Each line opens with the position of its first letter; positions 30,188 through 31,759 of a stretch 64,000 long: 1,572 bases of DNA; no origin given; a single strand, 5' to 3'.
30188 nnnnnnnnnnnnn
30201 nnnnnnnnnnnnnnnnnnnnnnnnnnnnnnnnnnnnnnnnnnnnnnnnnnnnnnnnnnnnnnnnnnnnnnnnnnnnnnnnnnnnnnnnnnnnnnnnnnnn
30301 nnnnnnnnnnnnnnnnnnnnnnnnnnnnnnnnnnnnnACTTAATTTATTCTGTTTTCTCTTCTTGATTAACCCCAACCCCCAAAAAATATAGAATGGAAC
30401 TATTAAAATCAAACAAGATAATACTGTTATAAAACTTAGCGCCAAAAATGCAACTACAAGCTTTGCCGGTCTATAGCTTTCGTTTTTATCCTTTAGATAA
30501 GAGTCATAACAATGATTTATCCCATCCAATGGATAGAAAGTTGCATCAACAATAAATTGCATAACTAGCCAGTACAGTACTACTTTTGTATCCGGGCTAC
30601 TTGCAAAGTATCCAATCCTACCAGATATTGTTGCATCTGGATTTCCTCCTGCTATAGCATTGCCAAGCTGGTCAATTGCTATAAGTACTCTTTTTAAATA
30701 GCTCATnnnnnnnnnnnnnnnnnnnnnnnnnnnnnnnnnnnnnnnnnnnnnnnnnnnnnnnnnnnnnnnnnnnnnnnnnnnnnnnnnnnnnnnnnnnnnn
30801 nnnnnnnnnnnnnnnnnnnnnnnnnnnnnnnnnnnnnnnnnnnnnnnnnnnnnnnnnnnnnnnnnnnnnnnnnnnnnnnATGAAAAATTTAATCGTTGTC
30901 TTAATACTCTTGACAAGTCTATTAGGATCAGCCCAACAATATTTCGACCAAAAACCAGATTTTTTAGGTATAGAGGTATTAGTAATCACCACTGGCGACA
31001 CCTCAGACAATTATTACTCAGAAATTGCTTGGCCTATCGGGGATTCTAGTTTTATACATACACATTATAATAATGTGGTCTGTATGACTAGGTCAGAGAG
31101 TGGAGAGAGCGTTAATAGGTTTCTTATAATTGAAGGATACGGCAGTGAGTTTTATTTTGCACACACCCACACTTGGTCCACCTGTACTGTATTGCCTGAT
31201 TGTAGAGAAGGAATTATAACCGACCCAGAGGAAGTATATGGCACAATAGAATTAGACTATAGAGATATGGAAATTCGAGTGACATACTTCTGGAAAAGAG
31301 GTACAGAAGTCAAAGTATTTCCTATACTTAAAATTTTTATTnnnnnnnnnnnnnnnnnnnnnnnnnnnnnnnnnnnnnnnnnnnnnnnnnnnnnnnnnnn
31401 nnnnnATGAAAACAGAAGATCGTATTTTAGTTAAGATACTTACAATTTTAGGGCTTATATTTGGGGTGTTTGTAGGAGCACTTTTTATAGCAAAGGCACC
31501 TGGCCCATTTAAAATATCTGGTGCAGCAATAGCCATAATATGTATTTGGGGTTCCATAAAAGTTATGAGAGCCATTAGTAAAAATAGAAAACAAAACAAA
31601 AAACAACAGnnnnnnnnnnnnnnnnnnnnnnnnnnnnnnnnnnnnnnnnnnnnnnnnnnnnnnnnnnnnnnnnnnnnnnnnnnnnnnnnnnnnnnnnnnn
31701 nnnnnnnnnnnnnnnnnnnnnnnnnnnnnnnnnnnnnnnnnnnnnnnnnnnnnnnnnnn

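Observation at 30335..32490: Membrane-protein islet: lone opposite-strand membrane gene, secreted protein, two-TM peptide and an SPFH/HflC-like lipoprotein ending in a strong terminator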

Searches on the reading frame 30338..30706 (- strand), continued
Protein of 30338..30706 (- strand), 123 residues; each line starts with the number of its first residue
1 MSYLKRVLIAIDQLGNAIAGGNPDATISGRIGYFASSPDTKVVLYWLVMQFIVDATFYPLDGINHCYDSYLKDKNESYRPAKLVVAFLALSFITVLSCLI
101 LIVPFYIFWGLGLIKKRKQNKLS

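Call 86: find_encoding_contigs(protein=P0113, flank=4000, max_places=1)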
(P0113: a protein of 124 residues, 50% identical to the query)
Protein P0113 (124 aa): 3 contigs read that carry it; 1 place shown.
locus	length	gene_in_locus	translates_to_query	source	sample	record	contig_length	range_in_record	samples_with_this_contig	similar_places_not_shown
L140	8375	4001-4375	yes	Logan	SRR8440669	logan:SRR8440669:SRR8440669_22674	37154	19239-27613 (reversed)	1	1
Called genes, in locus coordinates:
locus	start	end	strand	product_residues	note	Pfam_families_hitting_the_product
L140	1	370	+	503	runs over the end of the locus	-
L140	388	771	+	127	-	-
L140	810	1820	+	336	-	PF11999:Ice_binding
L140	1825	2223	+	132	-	-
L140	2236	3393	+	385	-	-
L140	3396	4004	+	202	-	-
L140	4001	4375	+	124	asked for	-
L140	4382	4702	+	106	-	-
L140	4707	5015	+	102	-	-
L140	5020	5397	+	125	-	-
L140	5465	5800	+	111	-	-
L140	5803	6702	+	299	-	PF01471:PG_binding_1, PF01510:Amidase_2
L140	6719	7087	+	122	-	-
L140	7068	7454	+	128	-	-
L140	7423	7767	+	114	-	-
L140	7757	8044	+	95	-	-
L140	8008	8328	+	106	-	-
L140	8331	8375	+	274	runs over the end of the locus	PF12705:PDDEXK_1 (faint)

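Call 87: find_encoding_contigs(protein=P0108, flank=4000, max_places=1)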
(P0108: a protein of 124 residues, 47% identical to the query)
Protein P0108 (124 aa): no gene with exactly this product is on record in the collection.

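Call 98: search_protein_families(library=phrogs, proteins=[L130:772-3369:+, L130:3373-3744:+, L130:3754-4191:+, L130:4560-4805:+, L130:4909-5364:+, L140:810-1820:+, L140:2236-3393:+, L140:3396-4004:+, L140:4382-4702:+, L140:4707-5015:+], max_evalue=0.001)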
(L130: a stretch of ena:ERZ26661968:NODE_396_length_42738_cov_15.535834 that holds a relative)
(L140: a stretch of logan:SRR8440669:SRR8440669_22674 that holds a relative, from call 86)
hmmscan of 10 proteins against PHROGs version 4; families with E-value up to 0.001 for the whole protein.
L130:772-3369:+ (865 aa): 1 family
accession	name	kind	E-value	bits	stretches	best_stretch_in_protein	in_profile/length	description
phrog_16641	-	tail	1.7e-28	99.8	1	332-613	460-752/1296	tail fiber protein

L130:3373-3744:+ (123 aa): 1 family
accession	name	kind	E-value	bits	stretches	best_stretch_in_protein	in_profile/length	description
phrog_19239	-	unknown function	0.00023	22.4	1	12-108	52-155/161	-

L130:3754-4191:+ (145 aa): 0 families

L130:4560-4805:+ (81 aa): 0 families

L130:4909-5364:+ (151 aa): 1 family
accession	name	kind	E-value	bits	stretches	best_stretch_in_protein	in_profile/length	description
phrog_6195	-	tail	1.9e-20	74.2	1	15-147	16-145/147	tail protein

L140:810-1820:+ (336 aa): 0 families

L140:2236-3393:+ (385 aa): 0 families

L140:3396-4004:+ (202 aa): 0 families

L140:4382-4702:+ (106 aa): 0 families

L140:4707-5015:+ (102 aa): 0 families

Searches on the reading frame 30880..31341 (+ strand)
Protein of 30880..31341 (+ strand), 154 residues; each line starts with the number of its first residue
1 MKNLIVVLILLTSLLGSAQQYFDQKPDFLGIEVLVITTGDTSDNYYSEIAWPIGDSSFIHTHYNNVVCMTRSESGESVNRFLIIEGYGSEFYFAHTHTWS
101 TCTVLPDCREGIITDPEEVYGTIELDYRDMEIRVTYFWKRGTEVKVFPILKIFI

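Call 5: search_protein_families(library=pfam, proteins=[window:30880-31341:+], max_evalue=0.1)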
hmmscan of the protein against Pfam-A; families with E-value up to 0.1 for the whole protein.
seq(154 aa): 0 families

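Call 6: search_protein_families(library=phrogs, proteins=[window:30880-31341:+], max_evalue=0.1)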
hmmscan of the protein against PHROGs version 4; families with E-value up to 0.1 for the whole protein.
seq(154 aa): 0 families

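Call 8: search_protein_families(library=ncbifam, proteins=[window:30880-31341:+], max_evalue=0.1)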
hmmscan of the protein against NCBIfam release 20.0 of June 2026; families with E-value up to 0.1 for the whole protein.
seq(154 aa): 0 families

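Call 12: search_protein_families(library=padloc, proteins=[window:30880-31341:+], max_evalue=0.1)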
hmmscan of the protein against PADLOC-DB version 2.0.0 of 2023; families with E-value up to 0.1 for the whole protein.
seq(154 aa): 0 families

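Call 40: find_homologous_proteins(query=window:30880-31341:+, max_evalue=0.01)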
Query seq(154 aa) (154 aa): 1 proteins with E <= 0.01 among 19 candidates.
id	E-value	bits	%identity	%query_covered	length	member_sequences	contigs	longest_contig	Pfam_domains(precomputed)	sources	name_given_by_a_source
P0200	3.2e-100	350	100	100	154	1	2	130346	-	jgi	-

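Call 83: search_dna_similar(query=window:30880-31341:+, collection=phages, mode=protein, max_evalue=1, max_rows=10)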
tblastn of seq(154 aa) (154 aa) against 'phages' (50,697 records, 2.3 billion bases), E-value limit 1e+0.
No match.

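Call 88: search_protein_representatives(protein=window:30880-31341:+)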
Query: 154 residues. Proteins with E-value up to 0.001 (for the whole library): 3; up to 1e-10: 2; up to 1e-30: 1. The best 3 are listed.
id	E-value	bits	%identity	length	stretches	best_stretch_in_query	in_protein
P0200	1.0e-100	350.3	100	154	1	1-154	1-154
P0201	6.7e-18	81.2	41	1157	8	19-45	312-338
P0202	2.5e-04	37.1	26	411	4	25-72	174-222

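Call 90: search_protein_families(library=pfam, proteins=[P0201, P0202], max_evalue=0.01)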
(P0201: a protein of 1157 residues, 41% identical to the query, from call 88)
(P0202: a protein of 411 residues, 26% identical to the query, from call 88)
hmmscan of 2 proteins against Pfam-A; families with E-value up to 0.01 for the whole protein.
P0201 (1157 aa): 4 families
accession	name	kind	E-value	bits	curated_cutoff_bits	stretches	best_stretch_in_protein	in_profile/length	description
PF13620.12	CarboxypepD_reg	-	3.5e-64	213.6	32.3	7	150-201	2-55/82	Carboxypeptidase regulatory-like domain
PF13715.12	CarbopepD_reg_2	-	1.2e-37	128.2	32.2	4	249-300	1-51/88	CarboxypepD_reg-like domain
PF25020.1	TTR_TEN1-4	-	1.1e-25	89.8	27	2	348-397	9-58/86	Teneurin TTR-like domain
PF17210.9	SdrD_B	-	1.4e-23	83.7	29.7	0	750-800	18-69/112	SdrD B-like domain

P0202 (411 aa): 0 families

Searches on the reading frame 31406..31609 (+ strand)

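Call 5: search_protein_families(library=pfam, proteins=[window:31406-31609:+], max_evalue=0.1)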
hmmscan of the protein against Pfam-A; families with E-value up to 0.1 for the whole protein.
seq(68 aa): 2 families
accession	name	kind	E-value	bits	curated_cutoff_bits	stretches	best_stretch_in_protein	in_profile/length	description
PF15086.11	UPF0542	-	0.027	14.7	27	1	42-68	30-56/68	Uncharacterised protein family UPF0542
PF04246.17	RseC_MucC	-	0.069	13.5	24.4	1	11-67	72-124/130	Positive regulator of sigma(E), RseC/MucC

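Call 6: search_protein_families(library=phrogs, proteins=[window:31406-31609:+], max_evalue=0.1)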
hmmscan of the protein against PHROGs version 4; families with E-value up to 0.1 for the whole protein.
seq(68 aa): 0 families

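Call 8: search_protein_families(library=ncbifam, proteins=[window:31406-31609:+], max_evalue=0.1)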
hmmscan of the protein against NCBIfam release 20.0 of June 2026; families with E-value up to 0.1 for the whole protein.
seq(68 aa): 0 families

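Call 12: search_protein_families(library=padloc, proteins=[window:31406-31609:+], max_evalue=0.1)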
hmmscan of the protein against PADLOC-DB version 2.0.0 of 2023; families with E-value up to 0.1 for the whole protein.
seq(68 aa): 0 families
